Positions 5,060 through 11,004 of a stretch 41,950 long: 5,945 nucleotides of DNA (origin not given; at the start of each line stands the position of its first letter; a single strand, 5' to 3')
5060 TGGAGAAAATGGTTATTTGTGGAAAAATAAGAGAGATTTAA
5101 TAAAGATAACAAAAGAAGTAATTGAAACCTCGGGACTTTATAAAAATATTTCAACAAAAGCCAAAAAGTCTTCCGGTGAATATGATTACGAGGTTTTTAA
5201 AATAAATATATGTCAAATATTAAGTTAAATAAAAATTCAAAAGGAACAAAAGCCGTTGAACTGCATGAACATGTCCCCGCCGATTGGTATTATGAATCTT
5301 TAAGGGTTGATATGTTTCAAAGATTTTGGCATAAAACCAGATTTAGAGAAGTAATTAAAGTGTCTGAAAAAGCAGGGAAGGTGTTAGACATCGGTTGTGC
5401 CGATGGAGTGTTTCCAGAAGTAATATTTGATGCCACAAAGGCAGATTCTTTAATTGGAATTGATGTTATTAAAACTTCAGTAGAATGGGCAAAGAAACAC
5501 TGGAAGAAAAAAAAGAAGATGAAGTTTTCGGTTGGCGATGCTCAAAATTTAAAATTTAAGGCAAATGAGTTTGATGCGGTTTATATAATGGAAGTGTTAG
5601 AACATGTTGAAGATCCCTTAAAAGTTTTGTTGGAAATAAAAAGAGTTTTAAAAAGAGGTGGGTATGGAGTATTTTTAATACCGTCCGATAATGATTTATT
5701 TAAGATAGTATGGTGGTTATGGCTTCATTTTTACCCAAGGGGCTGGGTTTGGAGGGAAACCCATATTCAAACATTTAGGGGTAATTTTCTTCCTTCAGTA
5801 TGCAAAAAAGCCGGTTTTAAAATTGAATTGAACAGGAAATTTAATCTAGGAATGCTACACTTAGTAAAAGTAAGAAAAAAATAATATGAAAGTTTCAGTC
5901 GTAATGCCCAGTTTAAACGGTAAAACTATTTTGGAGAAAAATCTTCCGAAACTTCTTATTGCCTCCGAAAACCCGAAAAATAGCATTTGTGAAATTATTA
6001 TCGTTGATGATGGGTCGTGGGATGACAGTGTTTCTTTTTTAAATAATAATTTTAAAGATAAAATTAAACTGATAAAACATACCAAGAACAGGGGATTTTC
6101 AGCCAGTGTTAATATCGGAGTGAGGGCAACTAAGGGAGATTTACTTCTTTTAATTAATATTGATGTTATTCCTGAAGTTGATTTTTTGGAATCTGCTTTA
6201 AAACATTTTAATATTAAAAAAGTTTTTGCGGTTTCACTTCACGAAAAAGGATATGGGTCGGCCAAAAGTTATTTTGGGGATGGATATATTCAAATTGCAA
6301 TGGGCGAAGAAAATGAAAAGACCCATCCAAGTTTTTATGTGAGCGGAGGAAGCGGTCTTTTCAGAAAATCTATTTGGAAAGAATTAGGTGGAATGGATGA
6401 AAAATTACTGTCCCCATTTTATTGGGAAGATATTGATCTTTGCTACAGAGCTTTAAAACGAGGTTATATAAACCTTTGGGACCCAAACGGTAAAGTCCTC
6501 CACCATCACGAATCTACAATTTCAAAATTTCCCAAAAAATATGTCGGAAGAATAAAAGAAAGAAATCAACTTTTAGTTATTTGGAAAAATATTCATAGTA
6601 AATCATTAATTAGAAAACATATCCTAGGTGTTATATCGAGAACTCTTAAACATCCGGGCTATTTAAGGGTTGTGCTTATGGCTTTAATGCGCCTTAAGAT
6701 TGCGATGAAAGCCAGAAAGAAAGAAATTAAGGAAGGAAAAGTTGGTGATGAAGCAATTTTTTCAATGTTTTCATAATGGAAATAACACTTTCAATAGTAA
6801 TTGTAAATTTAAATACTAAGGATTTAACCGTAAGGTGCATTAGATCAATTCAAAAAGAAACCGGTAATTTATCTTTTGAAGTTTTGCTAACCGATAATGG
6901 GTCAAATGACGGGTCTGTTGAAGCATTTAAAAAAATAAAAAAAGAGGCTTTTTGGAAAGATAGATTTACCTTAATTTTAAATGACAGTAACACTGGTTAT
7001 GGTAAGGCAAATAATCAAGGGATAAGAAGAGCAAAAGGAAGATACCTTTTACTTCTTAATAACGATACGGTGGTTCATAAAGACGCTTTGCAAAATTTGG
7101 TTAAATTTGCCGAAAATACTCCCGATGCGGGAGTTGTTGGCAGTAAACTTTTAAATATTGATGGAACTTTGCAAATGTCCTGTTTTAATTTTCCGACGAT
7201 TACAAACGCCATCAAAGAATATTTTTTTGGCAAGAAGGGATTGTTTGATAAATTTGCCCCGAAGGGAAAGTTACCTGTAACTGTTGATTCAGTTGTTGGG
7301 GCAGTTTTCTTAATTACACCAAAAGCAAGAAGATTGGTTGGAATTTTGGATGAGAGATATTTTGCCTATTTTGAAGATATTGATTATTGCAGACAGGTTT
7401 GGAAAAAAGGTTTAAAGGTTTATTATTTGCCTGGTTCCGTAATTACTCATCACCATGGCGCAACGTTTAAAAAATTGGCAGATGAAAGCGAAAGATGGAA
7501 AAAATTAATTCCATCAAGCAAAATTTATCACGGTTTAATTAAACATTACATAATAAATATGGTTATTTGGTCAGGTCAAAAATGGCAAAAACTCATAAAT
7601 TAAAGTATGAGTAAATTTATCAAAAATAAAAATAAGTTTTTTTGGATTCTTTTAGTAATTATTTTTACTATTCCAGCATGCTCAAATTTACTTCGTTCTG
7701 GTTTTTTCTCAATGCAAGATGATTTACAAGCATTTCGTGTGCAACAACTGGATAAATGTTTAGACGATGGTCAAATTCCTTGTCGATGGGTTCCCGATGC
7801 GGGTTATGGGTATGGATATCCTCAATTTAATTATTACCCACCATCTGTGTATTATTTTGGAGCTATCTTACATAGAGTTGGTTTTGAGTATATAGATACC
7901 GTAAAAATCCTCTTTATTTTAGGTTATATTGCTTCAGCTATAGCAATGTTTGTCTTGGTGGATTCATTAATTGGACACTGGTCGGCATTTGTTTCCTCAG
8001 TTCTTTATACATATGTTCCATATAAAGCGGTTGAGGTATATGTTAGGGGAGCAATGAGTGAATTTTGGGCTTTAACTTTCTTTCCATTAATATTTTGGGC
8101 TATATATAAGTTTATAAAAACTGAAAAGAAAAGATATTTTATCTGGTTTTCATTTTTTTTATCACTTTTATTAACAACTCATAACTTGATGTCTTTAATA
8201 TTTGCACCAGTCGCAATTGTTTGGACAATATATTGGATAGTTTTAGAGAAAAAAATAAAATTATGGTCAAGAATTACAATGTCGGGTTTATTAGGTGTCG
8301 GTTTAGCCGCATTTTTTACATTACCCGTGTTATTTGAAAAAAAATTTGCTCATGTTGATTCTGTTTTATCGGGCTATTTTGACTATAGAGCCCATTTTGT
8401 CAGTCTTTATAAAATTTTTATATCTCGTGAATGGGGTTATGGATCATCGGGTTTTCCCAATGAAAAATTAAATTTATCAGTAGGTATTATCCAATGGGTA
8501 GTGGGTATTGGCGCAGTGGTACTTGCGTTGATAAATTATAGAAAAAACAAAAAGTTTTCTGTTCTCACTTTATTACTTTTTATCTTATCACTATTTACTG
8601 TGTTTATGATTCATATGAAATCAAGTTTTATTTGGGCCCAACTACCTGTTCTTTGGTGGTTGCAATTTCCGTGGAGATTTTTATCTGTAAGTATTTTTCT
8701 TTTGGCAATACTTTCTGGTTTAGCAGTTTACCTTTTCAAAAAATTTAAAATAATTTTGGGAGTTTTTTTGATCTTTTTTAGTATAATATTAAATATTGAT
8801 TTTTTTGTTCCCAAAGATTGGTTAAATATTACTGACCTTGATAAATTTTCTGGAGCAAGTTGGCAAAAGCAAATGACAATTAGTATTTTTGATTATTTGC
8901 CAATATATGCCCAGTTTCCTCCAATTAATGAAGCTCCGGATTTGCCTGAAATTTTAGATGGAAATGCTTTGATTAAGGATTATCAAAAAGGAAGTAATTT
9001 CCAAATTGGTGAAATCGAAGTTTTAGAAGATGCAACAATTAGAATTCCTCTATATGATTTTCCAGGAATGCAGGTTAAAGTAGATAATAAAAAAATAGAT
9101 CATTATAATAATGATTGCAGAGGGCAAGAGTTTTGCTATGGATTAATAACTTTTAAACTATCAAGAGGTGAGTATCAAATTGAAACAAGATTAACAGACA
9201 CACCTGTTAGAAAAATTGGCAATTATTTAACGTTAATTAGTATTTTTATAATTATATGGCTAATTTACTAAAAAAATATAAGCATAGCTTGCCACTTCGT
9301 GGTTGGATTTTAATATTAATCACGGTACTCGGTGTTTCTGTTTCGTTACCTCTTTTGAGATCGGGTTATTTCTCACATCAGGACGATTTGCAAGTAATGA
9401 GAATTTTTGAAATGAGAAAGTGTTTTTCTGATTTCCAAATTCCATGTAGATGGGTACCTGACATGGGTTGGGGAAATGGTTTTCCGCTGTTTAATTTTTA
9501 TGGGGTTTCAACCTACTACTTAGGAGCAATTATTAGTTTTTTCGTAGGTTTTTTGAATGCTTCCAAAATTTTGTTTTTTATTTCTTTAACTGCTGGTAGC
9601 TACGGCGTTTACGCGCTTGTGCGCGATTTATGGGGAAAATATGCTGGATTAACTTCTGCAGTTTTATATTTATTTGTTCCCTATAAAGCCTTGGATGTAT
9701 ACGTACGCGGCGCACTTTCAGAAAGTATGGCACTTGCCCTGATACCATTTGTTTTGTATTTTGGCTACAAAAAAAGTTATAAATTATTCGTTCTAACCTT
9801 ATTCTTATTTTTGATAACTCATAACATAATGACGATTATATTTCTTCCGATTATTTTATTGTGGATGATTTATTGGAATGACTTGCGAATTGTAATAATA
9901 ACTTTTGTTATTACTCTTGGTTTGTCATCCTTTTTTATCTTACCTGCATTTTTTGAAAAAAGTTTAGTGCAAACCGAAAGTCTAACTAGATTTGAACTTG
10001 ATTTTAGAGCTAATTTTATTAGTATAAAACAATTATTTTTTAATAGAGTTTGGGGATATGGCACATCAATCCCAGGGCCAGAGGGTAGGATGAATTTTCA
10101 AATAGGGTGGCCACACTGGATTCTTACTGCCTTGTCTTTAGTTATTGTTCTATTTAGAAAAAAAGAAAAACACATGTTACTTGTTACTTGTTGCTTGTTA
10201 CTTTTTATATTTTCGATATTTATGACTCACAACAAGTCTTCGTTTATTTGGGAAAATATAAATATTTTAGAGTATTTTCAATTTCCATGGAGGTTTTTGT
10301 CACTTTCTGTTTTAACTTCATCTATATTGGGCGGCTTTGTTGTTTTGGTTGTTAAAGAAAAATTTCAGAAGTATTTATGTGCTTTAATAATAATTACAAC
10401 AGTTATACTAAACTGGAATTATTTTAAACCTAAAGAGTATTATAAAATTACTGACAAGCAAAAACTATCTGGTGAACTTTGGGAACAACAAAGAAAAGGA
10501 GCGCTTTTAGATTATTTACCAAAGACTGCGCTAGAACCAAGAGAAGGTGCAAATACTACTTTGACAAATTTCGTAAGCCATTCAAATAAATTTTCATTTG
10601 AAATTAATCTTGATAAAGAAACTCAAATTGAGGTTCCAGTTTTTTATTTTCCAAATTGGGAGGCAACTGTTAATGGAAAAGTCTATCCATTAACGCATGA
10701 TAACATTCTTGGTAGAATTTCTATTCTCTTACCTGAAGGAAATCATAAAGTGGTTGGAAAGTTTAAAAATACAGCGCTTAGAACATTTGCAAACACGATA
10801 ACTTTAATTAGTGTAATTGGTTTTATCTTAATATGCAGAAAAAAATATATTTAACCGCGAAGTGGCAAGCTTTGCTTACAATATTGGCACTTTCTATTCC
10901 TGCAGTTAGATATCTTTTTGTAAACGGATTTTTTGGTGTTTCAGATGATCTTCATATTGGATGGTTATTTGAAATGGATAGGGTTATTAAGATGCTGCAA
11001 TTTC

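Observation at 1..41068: Thirteen GT-C-like membrane proteins in one locus with no recognisable initiation, flipping or polymerisation genes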

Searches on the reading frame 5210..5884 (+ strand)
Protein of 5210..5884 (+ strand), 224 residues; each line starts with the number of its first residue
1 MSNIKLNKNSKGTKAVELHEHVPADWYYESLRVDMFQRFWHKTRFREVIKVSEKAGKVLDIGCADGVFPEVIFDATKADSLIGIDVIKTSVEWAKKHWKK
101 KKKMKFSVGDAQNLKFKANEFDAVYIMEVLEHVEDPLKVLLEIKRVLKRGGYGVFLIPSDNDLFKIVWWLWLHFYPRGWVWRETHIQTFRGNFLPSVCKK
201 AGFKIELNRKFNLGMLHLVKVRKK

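Call 6: search_protein_families(library=pfam, proteins=[window:5210-5884:+], max_evalue=0.01)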
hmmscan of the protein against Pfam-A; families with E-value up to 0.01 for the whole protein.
window:5210-5884:+ (224 aa): 15 families
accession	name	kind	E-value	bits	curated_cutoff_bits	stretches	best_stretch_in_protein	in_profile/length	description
PF08241.18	Methyltransf_11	-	2.5e-22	79.8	21.2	1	59-154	1-94/95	Methyltransferase domain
PF13489.12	Methyltransf_23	-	2.2e-21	76.7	27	1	51-206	19-162/164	Methyltransferase domain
PF13847.12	Methyltransf_31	-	7.5e-19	68.3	27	1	53-155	2-109/145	Methyltransferase domain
PF13649.12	Methyltransf_25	-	2.2e-18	67.1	27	1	58-151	1-97/97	Methyltransferase domain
PF08242.18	Methyltransf_12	-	1.6e-12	48.4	30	1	59-151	1-96/98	Methyltransferase domain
PF01209.24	Ubie_methyltran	-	3.9e-10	39.9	20.1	1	38-159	33-155/233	ubiE/COQ5 methyltransferase family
PF05401.17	NodS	-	1.8e-07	31.7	24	1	42-140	28-126/201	Nodulation protein S (NodS)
PF08003.17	Methyltransf_9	-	1e-06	28.4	23.8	1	54-152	115-214/315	Protein of unknown function (DUF1698)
PF12847.13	Methyltransf_18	-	2.9e-05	24.6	27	1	43-126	3-88/151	Methyltransferase domain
PF07021.18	MetW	-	3.6e-05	23.9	21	1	45-149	4-104/193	Methionine biosynthesis protein MetW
PF05219.18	DREV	-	5.4e-05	22.9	26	1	35-151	77-182/265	DREV methyltransferase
PF01728.25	FtsJ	-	8.6e-05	23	24.1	1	50-118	17-82/181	FtsJ-like methyltransferase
PF03141.22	Methyltransf_29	-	0.00055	19.1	23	1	48-155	111-217/506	Putative S-adenosyl-L-methionine-dependent methyltransferase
PF05175.20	MTS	-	0.0013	18.9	23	1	54-123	31-101/170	Methyltransferase small domain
PF03291.22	mRNA_G-N7_MeTrfase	-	0.0015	18.2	26.6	1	51-112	58-117/315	mRNA (guanine-N(7))-methyltransferase domain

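Call 61: search_protein_families(library=ncbifam, proteins=[window:5210-5884:+], max_evalue=0.00001)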
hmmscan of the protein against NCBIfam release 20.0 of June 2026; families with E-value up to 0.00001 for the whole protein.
window:5210-5884:+ (224 aa): 28 families (the best 25 are shown)
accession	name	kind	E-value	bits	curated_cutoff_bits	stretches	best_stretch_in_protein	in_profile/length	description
TIGR01983.1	UbiG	equivalog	1.4e-17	63.8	102.95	1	54-156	49-151/228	bifunctional 2-polyprenyl-6-hydroxyphenol methylase/3-demethylubiquinol 3-O-methyltransferase UbiG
NF001244.0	PRK00216.1-5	equivalog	1.7e-15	56.9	216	1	37-156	33-154/236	bifunctional demethylmenaquinone methyltransferase/2-methoxy-6-polyprenyl-1,4-benzoquinol methylase UbiE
TIGR01934.1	MenG_MenH_UbiE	subfamily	2.1e-14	53.4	158.35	1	37-156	24-142/223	ubiquinone/menaquinone biosynthesis methyltransferase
NF045667.1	MTase_DVU1556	equivalog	1.3e-12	47.7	155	1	53-152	21-116/213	DVU_1556 family methyltransferase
TIGR00452.1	TIGR00452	equivalog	1.6e-12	46.9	275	1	43-152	107-216/316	tRNA 5-methoxyuridine(34)/uridine 5-oxyacetic acid(34) synthase CmoB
NF040539.1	AST_met_ArsM_2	exception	2e-12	47.5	240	1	42-155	45-163/262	putative arsinothricin biosynthesis methyltransferase ArsM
NF001243.0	PRK00216.1-4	equivalog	4.1e-12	45.9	235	1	36-168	29-166/237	demethylmenaquinone methyltransferase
TIGR04345.1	ovoA_Cterm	equivalog_domain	6.7e-12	45.4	170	1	95-154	108-168/242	putative 4-mercaptohistidine N1-methyltransferase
TIGR02072.1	BioC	equivalog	7.2e-12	45.6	184.95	1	54-162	34-139/244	malonyl-ACP O-methyltransferase BioC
NF045825.1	FAmtase_mtf2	equivalog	7.8e-12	44.9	400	1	42-153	46-156/248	fatty-acid O-methyltransferase Mtf2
NF047649.1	MTase_UXPK_star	exception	1.4e-11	44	460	1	57-152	80-178/283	methyltransferase/UXPK-star double selenoprotein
NF008300.0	PRK11088.1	equivalog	2.1e-11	43.9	303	1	50-166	81-190/272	23S rRNA (guanine(745)-N(1))-methyltransferase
NF011650.0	PRK15068.1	equivalog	2.2e-11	43.2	209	1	54-152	122-222/324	tRNA 5-methoxyuridine(34)/uridine 5-oxyacetic acid(34) synthase CmoB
TIGR02752.1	MenG_heptapren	equivalog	2.4e-10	40.3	419.85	1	40-170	33-166/231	demethylmenaquinone methyltransferase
NF045823.1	PthPhpthDimycoMt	equivalog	5e-10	39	300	1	50-153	62-164/256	phthiotriol/phenolphthiotriol dimycocerosates methyltransferase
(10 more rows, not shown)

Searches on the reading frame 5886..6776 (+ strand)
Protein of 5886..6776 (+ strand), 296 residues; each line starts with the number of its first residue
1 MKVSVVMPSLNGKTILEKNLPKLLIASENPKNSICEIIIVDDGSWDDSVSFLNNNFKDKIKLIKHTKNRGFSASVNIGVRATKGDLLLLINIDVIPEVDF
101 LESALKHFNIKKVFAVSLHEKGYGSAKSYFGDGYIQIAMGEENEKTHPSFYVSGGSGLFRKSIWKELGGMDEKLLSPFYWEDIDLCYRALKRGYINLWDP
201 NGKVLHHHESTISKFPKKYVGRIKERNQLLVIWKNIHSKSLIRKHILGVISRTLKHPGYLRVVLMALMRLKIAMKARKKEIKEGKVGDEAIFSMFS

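Call 6: search_protein_families(library=pfam, proteins=[window:5886-6776:+], max_evalue=0.01)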
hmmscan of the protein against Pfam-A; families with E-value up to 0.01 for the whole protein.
window:5886-6776:+ (296 aa): 3 families
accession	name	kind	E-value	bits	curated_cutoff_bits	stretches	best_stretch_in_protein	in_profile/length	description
PF00535.33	Glycos_transf_2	-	4.3e-20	72.7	23.3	1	4-167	1-167/168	Glycosyl transferase family 2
PF13641.12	Glyco_tranf_2_3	-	1e-11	45.8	27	1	3-194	3-199/230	Glycosyltransferase like family 2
PF10111.15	Glyco_tranf_2_2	-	2.7e-09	37.4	27.3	1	32-113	27-111/276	Glycosyltransferase like family 2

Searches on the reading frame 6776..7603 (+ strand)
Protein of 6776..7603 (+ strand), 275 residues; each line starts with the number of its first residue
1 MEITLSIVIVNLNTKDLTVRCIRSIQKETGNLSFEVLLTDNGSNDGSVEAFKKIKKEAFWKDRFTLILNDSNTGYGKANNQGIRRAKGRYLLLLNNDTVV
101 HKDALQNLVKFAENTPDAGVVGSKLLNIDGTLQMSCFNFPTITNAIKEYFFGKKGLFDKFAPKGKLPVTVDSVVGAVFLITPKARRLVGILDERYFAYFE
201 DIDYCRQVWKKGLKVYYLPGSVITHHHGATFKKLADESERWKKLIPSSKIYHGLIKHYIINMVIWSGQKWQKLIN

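Call 6: search_protein_families(library=pfam, proteins=[window:6776-7603:+], max_evalue=0.01)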
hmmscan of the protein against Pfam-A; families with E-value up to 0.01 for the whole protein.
window:6776-7603:+ (275 aa): 5 families
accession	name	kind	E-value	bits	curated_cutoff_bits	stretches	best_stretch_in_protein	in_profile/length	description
PF00535.33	Glycos_transf_2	-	4.8e-26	92.1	23.3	1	6-133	1-124/168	Glycosyl transferase family 2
PF13641.12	Glyco_tranf_2_3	-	2.7e-19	70.5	27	1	5-241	3-227/230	Glycosyltransferase like family 2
PF13632.12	Glyco_trans_2_3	-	3.3e-07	30.8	27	1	91-243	2-138/198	Glycosyl transferase family group 2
PF13712.12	Glyco_tranf_2_5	-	3.4e-05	24.1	27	1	73-243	39-204/210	Glycosyltransferase like family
PF10111.15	Glyco_tranf_2_2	-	7e-05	22.9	27.3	1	31-120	27-119/276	Glycosyltransferase like family 2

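Call 61: search_protein_families(library=ncbifam, proteins=[window:6776-7603:+], max_evalue=0.00001)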
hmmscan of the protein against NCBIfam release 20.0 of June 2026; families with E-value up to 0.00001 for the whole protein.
window:6776-7603:+ (275 aa): 16 families
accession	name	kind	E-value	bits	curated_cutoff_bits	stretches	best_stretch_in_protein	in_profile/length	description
TIGR03111.1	glyc2_xrt_Gpos1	hypoth_equivalog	1e-14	54.2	363.95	1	6-123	52-167/439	TIGR03111 family XrtG-associated glycosyltransferase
NF038302.1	EPS_HpsE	equivalog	1.4e-14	53.8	300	1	5-226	3-223/307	hormogonium polysaccharide biosynthesis glycosyltransferase HpsE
TIGR04009.1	wcaE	equivalog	4.7e-13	49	369.2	1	5-129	3-124/248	colanic acid biosynthesis glycosyltransferase WcaE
NF007482.0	PRK10073.1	equivalog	3.5e-12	46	423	1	4-114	7-112/334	glycosyltransferase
NF041875.1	EPS_EpsD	equivalog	6.4e-12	45.5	370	1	5-122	1-114/325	exopolysaccharide biosynthesis glycosyltransferase EpsD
TIGR03965.1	mycofact_glyco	equivalog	2.3e-11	43.2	280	1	5-235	76-290/467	mycofactocin biosynthesis glycosyltransferase MftF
TIGR01556.1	rhamnosyltran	subfamily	3.3e-11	42.9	200.55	1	30-232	18-207/281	rhamnosyltransferase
TIGR04283.1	glyco_like_mftF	equivalog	5.4e-11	42.5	182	1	5-119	1-105/221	TIGR04283 family arsenosugar biosynthesis glycosyltransferase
NF047683.1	TeichurnBiosyTuaG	equivalog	8.1e-11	42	400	1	4-131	7-131/252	teichuronic acid biosynthesis protein TuaG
TIGR03937.1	PgaC_IcaA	equivalog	8.8e-11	41.4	422.3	1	5-121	47-159/407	poly-beta-1,6-N-acetyl-D-glucosamine synthase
TIGR04242.1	nodulat_NodC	equivalog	1.9e-09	37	550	1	14-114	59-158/395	chitooligosaccharide synthase NodC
NF050050.1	ProtGlycPglI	equivalog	2.4e-09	37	500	1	4-133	3-128/306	GalNAc(5)-diNAcBac-PP-undecaprenol beta-1,3-glucosyltransferase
NF053739.1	GlytfEpsEBac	equivalog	1.2e-08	34.3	450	1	6-131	4-126/265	glycosyltransferase EpsE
NF038299.1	EPS_HpsN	equivalog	2.1e-06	27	425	0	5-127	3-121/317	hormogonium polysaccharide biosynthesis glycosyltransferase HpsN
NF041394.1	GtaseAglG_Halo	equivalog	3.6e-06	26.5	440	1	12-125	12-119/304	glucosyl-dolichyl phosphate glucuronosyltransferase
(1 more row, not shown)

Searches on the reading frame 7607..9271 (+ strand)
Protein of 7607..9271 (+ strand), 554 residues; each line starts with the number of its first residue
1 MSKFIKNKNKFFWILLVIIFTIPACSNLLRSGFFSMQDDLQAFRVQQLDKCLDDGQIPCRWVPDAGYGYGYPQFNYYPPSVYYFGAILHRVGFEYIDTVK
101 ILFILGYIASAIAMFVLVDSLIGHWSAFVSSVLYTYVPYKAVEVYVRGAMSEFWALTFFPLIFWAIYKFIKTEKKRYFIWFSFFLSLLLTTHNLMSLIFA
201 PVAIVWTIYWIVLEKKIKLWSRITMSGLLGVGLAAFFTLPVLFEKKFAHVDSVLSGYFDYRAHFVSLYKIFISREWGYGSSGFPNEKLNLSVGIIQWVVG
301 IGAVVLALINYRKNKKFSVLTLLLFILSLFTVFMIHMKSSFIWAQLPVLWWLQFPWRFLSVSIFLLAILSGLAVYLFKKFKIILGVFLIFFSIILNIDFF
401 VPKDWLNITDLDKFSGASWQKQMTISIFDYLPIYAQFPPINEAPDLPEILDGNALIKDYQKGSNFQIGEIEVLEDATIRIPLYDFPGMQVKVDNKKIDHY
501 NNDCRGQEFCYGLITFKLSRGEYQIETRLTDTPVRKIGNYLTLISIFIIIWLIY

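Call 4: search_protein_families(library=pfam, proteins=[window:7607-9271:+], max_evalue=0.01)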
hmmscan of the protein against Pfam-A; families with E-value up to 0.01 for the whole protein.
window:7607-9271:+ (554 aa): 1 family
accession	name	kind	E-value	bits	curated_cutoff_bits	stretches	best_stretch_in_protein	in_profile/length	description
PF10131.15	PTPS_related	-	9.1e-06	24.8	26.4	1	74-394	1-304/621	6-pyruvoyl-tetrahydropterin synthase related domain; membrane protein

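Call 15: search_protein_families(library=ncbifam, proteins=[window:7607-9271:+], max_evalue=0.01)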
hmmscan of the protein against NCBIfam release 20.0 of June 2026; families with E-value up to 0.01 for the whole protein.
window:7607-9271:+ (554 aa): 0 families

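Call 85: search_solved_structures(query=A5, max_evalue=1)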
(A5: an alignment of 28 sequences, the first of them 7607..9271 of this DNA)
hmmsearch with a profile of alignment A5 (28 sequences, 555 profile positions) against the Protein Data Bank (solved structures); distinct sequences matched with E-value up to 1: 0.

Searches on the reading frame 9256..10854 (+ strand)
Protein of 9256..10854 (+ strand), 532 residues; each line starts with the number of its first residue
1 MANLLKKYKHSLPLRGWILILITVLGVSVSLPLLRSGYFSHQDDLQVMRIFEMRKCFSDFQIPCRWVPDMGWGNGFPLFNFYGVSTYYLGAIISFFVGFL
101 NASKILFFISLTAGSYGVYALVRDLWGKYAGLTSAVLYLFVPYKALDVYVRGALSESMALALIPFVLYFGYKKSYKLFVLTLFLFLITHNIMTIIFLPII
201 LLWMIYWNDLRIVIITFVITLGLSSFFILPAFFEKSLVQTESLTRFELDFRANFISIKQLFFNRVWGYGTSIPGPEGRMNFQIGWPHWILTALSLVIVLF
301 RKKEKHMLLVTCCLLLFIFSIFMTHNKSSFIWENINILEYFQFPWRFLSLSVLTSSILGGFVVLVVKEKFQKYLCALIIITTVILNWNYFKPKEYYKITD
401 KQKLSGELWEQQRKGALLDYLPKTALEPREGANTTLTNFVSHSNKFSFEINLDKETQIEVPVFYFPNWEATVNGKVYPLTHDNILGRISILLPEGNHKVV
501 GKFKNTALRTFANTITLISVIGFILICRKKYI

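Call 4: search_protein_families(library=pfam, proteins=[window:9256-10854:+], max_evalue=0.01)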
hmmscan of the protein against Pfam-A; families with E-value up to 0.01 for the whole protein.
window:9256-10854:+ (532 aa): 1 family
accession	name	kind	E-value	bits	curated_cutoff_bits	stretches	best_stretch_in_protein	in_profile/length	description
PF10131.15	PTPS_related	-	0.001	18.1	26.4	1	79-404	1-321/621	6-pyruvoyl-tetrahydropterin synthase related domain; membrane protein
